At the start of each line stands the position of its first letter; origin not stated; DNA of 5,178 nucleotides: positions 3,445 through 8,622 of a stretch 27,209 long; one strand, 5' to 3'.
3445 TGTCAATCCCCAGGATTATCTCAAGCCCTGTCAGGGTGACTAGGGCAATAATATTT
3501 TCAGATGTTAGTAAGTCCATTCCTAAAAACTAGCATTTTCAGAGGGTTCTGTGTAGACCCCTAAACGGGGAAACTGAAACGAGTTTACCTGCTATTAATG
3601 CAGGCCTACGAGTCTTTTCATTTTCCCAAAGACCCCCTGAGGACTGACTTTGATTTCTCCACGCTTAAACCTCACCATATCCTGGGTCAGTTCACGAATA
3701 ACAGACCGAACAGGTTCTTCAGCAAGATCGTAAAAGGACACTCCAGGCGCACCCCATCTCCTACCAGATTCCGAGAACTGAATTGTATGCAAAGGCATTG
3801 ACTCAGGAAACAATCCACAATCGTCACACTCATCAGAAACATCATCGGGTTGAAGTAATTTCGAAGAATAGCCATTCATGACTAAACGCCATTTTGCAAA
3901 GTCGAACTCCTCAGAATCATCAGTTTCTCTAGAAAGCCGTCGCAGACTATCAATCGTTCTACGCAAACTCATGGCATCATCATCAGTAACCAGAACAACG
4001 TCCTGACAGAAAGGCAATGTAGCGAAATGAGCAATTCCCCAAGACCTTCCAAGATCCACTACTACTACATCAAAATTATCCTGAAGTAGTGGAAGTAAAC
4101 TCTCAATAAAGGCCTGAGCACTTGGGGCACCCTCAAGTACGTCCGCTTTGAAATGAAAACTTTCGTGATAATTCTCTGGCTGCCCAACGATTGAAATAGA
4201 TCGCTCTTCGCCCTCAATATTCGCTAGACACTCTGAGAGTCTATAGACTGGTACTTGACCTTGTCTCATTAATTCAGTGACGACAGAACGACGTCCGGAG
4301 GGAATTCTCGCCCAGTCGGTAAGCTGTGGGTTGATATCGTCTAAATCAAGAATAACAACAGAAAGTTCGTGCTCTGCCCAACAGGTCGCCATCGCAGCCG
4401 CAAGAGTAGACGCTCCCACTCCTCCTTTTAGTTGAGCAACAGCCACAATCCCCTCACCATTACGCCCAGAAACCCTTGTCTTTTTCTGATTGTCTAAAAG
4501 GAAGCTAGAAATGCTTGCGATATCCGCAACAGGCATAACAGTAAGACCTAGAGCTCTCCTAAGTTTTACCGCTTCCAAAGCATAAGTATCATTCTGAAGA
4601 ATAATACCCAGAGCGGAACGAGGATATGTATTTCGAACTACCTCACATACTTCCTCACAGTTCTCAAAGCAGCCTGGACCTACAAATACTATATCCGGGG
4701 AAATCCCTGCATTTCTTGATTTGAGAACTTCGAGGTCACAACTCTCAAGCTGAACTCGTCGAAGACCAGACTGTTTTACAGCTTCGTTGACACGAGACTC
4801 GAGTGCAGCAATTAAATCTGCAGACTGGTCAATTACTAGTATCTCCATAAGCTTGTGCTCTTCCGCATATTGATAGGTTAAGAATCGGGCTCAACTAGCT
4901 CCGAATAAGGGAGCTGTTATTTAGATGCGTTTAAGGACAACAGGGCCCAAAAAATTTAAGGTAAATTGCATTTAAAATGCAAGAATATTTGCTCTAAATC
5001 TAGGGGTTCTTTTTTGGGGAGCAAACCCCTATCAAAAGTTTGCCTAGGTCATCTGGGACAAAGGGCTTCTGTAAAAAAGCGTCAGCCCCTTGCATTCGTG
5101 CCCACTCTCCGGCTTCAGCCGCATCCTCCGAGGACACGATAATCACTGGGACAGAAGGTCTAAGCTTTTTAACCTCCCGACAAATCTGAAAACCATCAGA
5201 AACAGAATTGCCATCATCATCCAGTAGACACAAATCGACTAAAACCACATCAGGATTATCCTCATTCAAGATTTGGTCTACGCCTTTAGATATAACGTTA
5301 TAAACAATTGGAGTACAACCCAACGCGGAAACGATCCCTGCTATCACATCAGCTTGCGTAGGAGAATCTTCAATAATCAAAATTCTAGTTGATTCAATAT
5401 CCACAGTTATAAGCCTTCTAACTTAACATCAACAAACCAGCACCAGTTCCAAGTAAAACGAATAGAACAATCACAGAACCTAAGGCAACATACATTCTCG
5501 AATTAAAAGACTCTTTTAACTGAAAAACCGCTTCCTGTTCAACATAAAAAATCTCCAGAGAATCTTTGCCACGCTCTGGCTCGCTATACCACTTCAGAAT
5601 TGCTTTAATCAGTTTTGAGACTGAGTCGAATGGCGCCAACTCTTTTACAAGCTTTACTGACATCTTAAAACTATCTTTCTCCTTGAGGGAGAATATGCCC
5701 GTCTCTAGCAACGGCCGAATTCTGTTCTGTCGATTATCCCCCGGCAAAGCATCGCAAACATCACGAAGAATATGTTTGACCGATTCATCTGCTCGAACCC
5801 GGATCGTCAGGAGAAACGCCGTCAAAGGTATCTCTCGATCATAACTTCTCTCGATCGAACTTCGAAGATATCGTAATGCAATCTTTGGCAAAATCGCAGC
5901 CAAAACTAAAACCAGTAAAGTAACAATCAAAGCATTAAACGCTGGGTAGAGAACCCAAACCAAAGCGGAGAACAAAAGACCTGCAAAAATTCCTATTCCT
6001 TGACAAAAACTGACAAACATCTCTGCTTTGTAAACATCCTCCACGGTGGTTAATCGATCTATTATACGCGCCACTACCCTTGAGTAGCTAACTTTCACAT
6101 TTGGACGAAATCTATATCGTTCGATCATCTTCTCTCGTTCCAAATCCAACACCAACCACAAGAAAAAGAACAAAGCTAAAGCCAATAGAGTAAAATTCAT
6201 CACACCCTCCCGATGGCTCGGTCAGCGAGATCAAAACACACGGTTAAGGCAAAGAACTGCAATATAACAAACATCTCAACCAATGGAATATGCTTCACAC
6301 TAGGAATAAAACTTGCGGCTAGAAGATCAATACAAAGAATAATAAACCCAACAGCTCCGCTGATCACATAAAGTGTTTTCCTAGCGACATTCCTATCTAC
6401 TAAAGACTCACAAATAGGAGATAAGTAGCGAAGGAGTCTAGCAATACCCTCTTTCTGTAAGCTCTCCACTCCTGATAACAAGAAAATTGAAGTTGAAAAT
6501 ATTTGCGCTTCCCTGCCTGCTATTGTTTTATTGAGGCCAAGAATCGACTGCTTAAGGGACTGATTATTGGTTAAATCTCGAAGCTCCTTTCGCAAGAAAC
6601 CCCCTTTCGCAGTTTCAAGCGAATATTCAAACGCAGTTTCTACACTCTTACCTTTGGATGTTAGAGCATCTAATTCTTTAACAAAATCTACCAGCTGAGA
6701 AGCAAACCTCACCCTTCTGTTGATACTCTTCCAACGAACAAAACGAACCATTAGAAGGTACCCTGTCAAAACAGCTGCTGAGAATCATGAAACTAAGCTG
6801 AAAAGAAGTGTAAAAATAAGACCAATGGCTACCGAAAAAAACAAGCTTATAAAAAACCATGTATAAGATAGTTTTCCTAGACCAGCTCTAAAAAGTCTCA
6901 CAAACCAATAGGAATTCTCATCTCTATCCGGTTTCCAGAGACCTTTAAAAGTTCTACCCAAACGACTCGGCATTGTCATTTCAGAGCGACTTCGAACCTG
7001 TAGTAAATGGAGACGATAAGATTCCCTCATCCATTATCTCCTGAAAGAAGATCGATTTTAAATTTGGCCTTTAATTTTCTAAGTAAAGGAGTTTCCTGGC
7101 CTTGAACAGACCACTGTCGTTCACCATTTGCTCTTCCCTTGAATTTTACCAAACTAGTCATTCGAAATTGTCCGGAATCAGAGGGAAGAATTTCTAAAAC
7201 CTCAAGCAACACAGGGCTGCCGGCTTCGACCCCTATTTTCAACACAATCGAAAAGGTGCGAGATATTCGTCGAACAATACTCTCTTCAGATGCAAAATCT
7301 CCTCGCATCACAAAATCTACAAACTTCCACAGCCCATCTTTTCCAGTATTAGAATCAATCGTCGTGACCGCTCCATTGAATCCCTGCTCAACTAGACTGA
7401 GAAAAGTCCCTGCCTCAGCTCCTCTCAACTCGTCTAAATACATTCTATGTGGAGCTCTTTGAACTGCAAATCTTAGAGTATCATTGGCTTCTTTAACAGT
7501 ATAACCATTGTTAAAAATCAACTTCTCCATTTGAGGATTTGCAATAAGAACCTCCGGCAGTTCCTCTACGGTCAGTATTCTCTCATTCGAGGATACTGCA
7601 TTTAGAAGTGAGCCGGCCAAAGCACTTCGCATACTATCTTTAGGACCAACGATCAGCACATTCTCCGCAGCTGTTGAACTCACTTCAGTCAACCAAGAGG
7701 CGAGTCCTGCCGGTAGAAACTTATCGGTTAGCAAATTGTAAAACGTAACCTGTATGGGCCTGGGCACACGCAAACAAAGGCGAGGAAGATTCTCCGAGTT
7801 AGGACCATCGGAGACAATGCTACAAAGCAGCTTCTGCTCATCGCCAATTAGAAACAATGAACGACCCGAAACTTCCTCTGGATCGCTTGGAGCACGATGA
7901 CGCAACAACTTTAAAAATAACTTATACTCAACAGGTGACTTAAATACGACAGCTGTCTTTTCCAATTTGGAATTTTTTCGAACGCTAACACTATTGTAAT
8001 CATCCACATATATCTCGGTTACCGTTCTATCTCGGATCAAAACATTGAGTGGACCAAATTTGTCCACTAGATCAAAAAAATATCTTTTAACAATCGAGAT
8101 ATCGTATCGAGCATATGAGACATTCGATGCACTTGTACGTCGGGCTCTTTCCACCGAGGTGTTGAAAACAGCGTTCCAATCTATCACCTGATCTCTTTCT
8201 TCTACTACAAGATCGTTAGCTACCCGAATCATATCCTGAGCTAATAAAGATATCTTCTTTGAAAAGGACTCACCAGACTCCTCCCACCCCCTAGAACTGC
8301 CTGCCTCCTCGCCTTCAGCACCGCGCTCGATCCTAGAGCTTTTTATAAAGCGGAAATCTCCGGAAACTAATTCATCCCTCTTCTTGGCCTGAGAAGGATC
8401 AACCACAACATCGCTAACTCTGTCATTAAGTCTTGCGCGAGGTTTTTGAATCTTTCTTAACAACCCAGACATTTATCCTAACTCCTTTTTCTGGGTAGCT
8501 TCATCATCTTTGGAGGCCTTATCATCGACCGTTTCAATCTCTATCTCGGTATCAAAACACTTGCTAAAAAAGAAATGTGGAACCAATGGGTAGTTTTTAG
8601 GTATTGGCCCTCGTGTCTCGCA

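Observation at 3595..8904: Minimal, highly diverged Tad/Cpa-like machine with no pilin, secretin or prepilin peptidase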

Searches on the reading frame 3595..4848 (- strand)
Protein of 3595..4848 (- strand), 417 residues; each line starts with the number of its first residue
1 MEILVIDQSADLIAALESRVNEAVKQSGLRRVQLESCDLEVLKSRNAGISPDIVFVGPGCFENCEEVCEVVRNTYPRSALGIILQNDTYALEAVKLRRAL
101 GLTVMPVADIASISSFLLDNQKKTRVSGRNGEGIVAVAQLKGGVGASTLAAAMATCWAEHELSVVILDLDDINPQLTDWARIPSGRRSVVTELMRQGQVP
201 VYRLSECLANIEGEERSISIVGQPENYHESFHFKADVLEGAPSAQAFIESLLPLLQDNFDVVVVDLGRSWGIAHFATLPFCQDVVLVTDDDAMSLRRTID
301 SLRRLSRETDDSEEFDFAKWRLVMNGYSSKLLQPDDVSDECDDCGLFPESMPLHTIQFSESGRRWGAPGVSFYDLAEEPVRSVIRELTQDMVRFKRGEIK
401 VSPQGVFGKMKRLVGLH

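Call 5: search_protein_families(library=pfam, proteins=[window:3595-4848:-], max_evalue=1)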
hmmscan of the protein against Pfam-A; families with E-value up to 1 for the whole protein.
window:3595-4848:- (417 aa): 6 families
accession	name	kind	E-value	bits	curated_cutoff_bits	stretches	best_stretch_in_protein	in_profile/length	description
PF13614.12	AAA_31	-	5.1e-08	33.5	27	1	134-295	3-154/177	AAA domain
PF10609.15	ParA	-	9.1e-06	25.7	27.1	1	134-177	5-48/246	NUBPL iron-transfer P-loop NTPase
PF01656.29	CbiA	-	2.2e-05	24.9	25.4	1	135-172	1-38/125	CobQ/CobB/MinD/ParA nucleotide binding domain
PF02374.21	ArsA_ATPase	-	0.0028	17.3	24.3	1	141-265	9-131/305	Anion-transporting ATPase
PF06564.18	CBP_BcsQ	-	0.01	15.8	21.3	1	134-170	3-39/234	Cellulose biosynthesis protein BcsQ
PF09140.17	MipZ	-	0.064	13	20.7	1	134-171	2-39/262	ATPase MipZ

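Call 6: search_protein_families(library=ncbifam, proteins=[window:3595-4848:-], max_evalue=1)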
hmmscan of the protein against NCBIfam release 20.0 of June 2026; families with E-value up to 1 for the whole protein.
window:3595-4848:- (417 aa): 17 families
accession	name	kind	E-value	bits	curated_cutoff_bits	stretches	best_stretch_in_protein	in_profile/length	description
TIGR03815.1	CpaE_hom_Actino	equivalog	4.4e-09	35.9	154.45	1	127-294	106-258/340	septum site-determining protein Ssd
NF041546.1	ParA_partition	equivalog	2.2e-08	33.9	180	1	134-186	1-52/203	ParA family partition ATPase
NF047398.1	AAA_KGGVGR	domain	3.4e-06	27.5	90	1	134-266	4-149/190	KGGVGR-motif variant AAA ATPase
TIGR03371.1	cellulose_yhjQ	equivalog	2.6e-05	23.8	157.85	1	134-172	3-41/246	cellulose biosynthesis protein BcsQ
TIGR01968.1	minD_bact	equivalog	0.00028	20.3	212.9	1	134-170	3-39/261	septum site-determining protein MinD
NF008079.0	PRK10818.1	equivalog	0.0023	17.3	508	1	134-170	4-40/270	septum site-determining protein MinD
NF008669.0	PRK11670.1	equivalog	0.0028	16.6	348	1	132-175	107-150/369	iron-sulfur cluster carrier protein ApbC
NF041136.1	MrpORP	equivalog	0.004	16.5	450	1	136-175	9-48/365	iron-sulfur cluster carrier protein MrpORP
TIGR01969.1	minD_arch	subfamily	0.0074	15.5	201.75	1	134-170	2-38/251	cell division ATPase MinD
TIGR03453.1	partition_RepA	equivalog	0.011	14.6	348.45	1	107-170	74-142/387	plasmid partitioning protein RepA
NF010461.0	PRK13886.1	subfamily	0.026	13.9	360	1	136-181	6-51/241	conjugal transfer protein TraL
TIGR01007.1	eps_fam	subfamily_domain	0.051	13.1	108.05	0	134-176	19-61/204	polysaccharide biosynthesis tyrosine autokinase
NF010443.0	PRK13869.1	subfamily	0.099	11.4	446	0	133-171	122-160/405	plasmid-partitioning protein RepA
NF053621.1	ATPseBagBMYCTU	equivalog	0.1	11.6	521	1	135-170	14-49/371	ATPase BagB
NF009702.0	PRK13231.1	equivalog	0.13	11.4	427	1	141-199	10-64/264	nitrogenase reductase-like protein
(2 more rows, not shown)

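Call 16: find_related_loci(query=window:3595-4848:-, collection=genome_contigs, flank=10000)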
Query window:3595-4848:- (417 aa) in genome_contigs; peptide patterns used: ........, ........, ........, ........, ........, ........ (x = any residue, [..] = any of these).
102 stretches matched a pattern, but none encodes a relative of the query by tblastn (E <= 1e-3).

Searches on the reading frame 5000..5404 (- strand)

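Call 5: search_protein_families(library=pfam, proteins=[window:5000-5404:-], max_evalue=1)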
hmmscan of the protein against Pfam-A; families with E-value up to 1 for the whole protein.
window:5000-5404:- (134 aa): 2 families
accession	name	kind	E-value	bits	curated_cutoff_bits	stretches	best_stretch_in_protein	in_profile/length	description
PF00072.30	Response_reg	-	3.7e-15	56.5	30.2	1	8-122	1-108/111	Response regulator receiver domain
PF21695.3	GlnR_1st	-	0.036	14.4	27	1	21-96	12-81/111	Transcription regulator GlnR, N-terminal domain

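Call 6: search_protein_families(library=ncbifam, proteins=[window:5000-5404:-], max_evalue=1)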
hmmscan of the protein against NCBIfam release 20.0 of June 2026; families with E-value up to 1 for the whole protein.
window:5000-5404:- (134 aa): 83 families (the best 25 are shown)
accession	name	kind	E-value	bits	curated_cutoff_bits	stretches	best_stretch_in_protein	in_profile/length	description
NF041866.1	EpsW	equivalog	1.5e-12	47.2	200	1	3-122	3-119/131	exopolysaccharide biosynthesis response regulator EpsW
NF051870.1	NAssimRespRegNtrX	equivalog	6.3e-11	41.8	600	1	7-120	3-111/452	nitrogen assimilation response regulator NtrX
NF008296.0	PRK11083.1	equivalog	4.2e-10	39.4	273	1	5-120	3-110/228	two-component system response regulator CreB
TIGR02956.1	TMAO_torS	equivalog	1.4e-09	36.6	676.5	1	2-124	698-816/967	TMAO reductase system sensor histidine kinase/response regulator TorS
NF040689.1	MtrAB_MtrA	equivalog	8.5e-09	35.1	300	1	8-120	1-105/219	MtrAB system response regulator MtrA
NF007982.1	PRK10710.1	equivalog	1.3e-08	34.7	380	1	4-119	6-113/235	envelope stress response regulator BaeR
NF007005.1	PRK09468.1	equivalog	1.6e-08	34.2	331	1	5-120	3-111/237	osmolarity response regulator transcription factor OmpR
TIGR02915.1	PEP_resp_reg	equivalog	1.7e-08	33.7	502.6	1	28-120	19-109/445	PEP-CTERM-box response regulator transcription factor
TIGR02154.1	PhoB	equivalog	2.3e-08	33.6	296.2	1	5-120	2-112/226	phosphate regulon transcriptional regulator PhoB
TIGR01818.1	ntrC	equivalog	3.4e-08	32.7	558.6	1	40-120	32-106/463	nitrogen regulation protein NR(I)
NF045991.1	RespRegCtrARhodob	equivalog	3.5e-08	33.5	350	1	7-120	2-108/224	response regulator transcription factor CtrA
NF040534.1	resp_reg_YycF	equivalog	5.6e-08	32.3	340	1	7-118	2-105/231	response regulator YycF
TIGR03787.1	marine_sort_RR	equivalog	6.4e-08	32.4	335.7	1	7-113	2-103/227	proteobacterial dedicated sortase system response regulator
NF011695.0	PRK15115.1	equivalog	1.9e-07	30.2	763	1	4-120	5-114/445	two-component system response regulator GlrR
NF047654.1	DiguCycDgcRLepto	equivalog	2.3e-07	30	500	1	5-114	2-106/295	diguanylate cyclase DgcR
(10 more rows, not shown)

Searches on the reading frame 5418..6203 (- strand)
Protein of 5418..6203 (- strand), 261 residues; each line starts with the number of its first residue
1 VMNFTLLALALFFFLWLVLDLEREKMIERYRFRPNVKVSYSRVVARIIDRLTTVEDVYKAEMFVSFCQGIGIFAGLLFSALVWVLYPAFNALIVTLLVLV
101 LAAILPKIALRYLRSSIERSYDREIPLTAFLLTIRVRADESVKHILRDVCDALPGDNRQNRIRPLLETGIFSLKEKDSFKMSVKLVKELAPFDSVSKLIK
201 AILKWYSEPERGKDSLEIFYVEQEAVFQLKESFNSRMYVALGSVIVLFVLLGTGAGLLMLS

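Call 5: search_protein_families(library=pfam, proteins=[window:5418-6203:-], max_evalue=1)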
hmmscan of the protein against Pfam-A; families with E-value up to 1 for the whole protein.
window:5418-6203:- (261 aa): 2 families
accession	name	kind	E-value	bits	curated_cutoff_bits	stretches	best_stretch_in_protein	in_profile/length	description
PF07332.16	Phage_holin_3_6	-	0.0088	16.5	28.4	1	74-115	51-96/116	Putative Actinobacterial Holin-X, holin superfamily III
PF01445.23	SH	-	0.38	11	27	1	89-114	17-42/57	Viral small hydrophobic protein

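Call 6: search_protein_families(library=ncbifam, proteins=[window:5418-6203:-], max_evalue=1)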
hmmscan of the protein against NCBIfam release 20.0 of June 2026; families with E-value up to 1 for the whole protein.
window:5418-6203:- (261 aa): 0 families

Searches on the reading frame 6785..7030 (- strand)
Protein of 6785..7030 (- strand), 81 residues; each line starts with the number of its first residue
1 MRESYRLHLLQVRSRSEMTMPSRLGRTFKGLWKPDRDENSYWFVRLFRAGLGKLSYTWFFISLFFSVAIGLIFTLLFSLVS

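Call 5: search_protein_families(library=pfam, proteins=[window:6785-7030:-], max_evalue=1)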
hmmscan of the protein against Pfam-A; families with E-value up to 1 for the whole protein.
window:6785-7030:- (81 aa): 2 families
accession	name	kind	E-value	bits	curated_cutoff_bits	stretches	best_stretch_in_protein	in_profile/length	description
PF16996.10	Asp4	-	0.32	11.7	27.7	1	57-76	34-53/55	Accessory secretory protein Sec Asp4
PF09451.16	ATG27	-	0.4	11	27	1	40-77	189-216/261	Autophagy-related protein 27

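Call 6: search_protein_families(library=ncbifam, proteins=[window:6785-7030:-], max_evalue=1)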
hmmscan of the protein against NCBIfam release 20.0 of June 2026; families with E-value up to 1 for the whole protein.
window:6785-7030:- (81 aa): 0 families

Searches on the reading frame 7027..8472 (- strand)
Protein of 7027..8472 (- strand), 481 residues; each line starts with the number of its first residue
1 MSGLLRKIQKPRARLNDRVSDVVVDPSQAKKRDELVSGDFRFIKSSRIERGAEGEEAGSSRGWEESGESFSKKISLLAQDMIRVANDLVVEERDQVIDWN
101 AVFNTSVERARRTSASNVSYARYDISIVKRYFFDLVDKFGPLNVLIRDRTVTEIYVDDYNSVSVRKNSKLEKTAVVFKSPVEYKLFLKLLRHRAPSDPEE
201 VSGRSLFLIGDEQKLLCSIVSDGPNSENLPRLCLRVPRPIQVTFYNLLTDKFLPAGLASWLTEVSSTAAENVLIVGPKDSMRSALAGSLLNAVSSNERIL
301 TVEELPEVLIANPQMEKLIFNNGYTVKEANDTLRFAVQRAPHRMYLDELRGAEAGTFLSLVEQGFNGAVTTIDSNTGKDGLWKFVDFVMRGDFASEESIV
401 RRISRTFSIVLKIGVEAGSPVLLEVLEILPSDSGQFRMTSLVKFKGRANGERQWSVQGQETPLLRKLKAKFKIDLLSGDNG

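Call 5: search_protein_families(library=pfam, proteins=[window:7027-8472:-], max_evalue=1)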
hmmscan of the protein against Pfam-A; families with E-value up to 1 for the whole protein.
window:7027-8472:- (481 aa): 1 family
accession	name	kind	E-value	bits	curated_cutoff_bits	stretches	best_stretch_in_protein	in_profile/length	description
PF00437.27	T2SSE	-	3.1e-07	29.8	24.9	1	230-392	105-263/370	Type II/IV secretion system protein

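Call 6: search_protein_families(library=ncbifam, proteins=[window:7027-8472:-], max_evalue=1)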
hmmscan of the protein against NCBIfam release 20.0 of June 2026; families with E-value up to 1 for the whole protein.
window:7027-8472:- (481 aa): 9 families
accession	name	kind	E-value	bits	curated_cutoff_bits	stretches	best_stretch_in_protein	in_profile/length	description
TIGR03819.1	heli_sec_ATPase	hypoth_equivalog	4.5e-20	72.1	373.15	1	106-380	20-293/340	TadA family conjugal transfer-associated ATPase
TIGR02788.1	VirB11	equivalog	1.4e-18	67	249.95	1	268-420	143-301/308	P-type DNA transfer ATPase VirB11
NF010475.0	PRK13900.1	equivalog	9.4e-12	44.6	389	1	266-413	157-309/333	type IV secretion system ATPase VirB11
TIGR02782.1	TrbB_P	equivalog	1.6e-11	44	304.55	1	259-437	127-302/303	P-type conjugative transfer ATPase TrbB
NF010425.0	PRK13851.1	equivalog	2.2e-11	43.2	461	1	266-388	159-284/344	type IV secretion system protein VirB11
NF010469.0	PRK13894.1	subfamily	5.7e-10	39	508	1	268-440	148-319/320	conjugal transfer ATPase TrbB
NF010407.0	PRK13833.1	subfamily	1.7e-05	24.5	499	1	249-437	125-309/323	conjugal transfer protein TrbB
NF058587.1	archaellum_moto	equivalog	1.7e-05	23.7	550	1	108-355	116-365/527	archaellum flagellar ATPase motor FlaI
TIGR01420.1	pilT_fam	subfamily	0.075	12.2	319.1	1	256-354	109-209/343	PilT/PilU family type 4a pilus ATPase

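Call 7: search_solved_structures(query=window:7027-8472:-, max_evalue=0.01, show_alignments=2)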
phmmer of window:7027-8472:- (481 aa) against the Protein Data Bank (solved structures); distinct sequences matched with E-value up to 0.01: 9.
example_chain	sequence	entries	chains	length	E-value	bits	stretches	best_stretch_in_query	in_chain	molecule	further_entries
8rkd_E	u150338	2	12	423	1.2e-08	37.6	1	129-428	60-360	Pilus assembly ATPase CpaF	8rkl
8rjf_A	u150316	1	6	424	1.2e-08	37.6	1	129-428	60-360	Pilus assembly ATPase CpaF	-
9e24_A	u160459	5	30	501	1.9e-08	36.9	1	129-428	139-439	CpaF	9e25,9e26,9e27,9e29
6bge_A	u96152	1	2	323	2.7e-08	36.4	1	244-385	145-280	VirB11-like protein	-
1g6o_A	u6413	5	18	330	2.8e-08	36.3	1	244-385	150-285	CAG-ALPHA | virB11 homolog | Cag-alfa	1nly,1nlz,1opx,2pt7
2gza_A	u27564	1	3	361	1.5e-06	30.6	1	270-375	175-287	Type IV secretion system protein VirB11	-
2eyu_A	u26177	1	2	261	0.0045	19.2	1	252-388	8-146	twitching motility protein PilT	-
2gsz_A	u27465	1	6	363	0.0079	18.4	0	252-388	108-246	twitching motility protein PilT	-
2ewv_A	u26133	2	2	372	0.0083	18.3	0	252-388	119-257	twitching motility protein PilT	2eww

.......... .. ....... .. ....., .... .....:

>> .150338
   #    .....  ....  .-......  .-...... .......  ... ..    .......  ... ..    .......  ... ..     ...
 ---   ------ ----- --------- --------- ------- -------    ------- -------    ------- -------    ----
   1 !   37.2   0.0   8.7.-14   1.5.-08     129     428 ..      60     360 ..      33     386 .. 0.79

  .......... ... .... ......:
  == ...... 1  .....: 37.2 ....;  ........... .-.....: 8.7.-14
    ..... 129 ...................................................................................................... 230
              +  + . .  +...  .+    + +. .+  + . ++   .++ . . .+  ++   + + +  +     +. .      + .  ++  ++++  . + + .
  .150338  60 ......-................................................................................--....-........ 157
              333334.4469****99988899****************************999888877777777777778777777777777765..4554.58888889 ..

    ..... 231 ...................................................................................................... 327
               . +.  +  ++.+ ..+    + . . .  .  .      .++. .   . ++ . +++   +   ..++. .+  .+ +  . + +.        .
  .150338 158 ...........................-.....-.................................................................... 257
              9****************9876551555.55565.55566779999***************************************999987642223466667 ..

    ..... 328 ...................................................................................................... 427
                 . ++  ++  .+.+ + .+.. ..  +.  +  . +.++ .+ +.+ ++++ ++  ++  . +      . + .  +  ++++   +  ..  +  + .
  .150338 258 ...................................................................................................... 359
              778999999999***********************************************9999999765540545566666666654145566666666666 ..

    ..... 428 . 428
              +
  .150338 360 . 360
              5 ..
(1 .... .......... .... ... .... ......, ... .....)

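Call 48: find_homologous_proteins(query=window:7027-8472:-, max_evalue=1e-30)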
Query window:7027-8472:- (481 aa): 7 proteins with E <= 1e-30 among 8000 candidates.
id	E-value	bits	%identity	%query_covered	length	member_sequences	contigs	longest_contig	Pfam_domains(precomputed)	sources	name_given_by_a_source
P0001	0.0e+0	1049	100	100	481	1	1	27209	PF00437.27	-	-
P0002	1.8e-150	520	53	99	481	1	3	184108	PF00437.27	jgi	-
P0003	7.6e-147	508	50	100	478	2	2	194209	PF00437.27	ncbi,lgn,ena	-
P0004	9.7e-110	386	42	96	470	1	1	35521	PF00437.27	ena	-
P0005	5.9e-52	195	30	81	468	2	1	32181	PF00437.27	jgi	jgi:pilus assembly protein CpaF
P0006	1.8e-51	194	30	89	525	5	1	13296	PF00437.27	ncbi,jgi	jgi:pilus assembly protein CpaF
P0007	1.2e-49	188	31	79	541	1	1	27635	PF00437.27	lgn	-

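Call 50: find_encoding_contigs(protein=P0004, flank=8000, max_places=2)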
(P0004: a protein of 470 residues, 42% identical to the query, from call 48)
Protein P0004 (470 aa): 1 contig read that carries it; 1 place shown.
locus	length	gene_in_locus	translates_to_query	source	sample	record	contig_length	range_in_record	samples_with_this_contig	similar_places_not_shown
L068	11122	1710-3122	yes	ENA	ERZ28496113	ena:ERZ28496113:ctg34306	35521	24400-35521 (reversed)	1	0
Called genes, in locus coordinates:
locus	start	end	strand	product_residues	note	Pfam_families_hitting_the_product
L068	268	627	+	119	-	-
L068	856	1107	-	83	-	-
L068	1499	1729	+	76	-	-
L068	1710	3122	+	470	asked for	PF00437:T2SSE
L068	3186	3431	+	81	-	-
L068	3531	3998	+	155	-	-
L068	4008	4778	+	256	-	-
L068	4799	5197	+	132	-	PF00072:Response_reg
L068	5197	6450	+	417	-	PF01656:CbiA (weak), PF13614:AAA_31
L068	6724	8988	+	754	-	PF00521:DNA_topoisoIV, PF03989:DNA_gyraseA_C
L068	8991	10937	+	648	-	PF02518:HATPase_c, PF00204:DNA_gyraseB, PF01751:Toprim, PF00986:DNA_gyraseB_C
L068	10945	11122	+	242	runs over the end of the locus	-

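Call 51: find_encoding_contigs(protein=P0002, flank=8000, max_places=2)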
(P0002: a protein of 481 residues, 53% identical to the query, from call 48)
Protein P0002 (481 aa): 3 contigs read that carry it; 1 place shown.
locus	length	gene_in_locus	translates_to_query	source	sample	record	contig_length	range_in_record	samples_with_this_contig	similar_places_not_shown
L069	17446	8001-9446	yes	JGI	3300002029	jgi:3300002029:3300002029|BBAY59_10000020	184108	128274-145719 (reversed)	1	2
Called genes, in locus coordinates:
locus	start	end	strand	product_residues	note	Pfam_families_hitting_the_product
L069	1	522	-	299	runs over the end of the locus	PF00657:Lipase_GDSL (faint), PF13472:Lipase_GDSL_2, PF18884:TSP3_bac (weak)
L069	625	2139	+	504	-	-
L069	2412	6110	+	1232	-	PF18076:FGAR-AT_N, PF18072:FGAR-AT_linker, PF02769:AIRS_C, PF22689:FGAR-AT_PurM_N-like, PF02769:AIRS_C, PF13507:GATase_5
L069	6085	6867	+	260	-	PF01135:PCMT, PF08241:Methyltransf_11 (weak), PF13649:Methyltransf_25, PF13847:Methyltransf_31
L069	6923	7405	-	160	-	-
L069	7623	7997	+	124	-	PF08666:SAF (weak)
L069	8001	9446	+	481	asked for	PF00437:T2SSE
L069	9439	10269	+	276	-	-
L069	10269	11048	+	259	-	-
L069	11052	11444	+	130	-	PF00072:Response_reg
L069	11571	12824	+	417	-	PF10609:ParA (weak), PF01656:CbiA (faint), PF13614:AAA_31 (weak)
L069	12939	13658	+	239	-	PF03741:TerC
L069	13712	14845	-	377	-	-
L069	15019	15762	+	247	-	-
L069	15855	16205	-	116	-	-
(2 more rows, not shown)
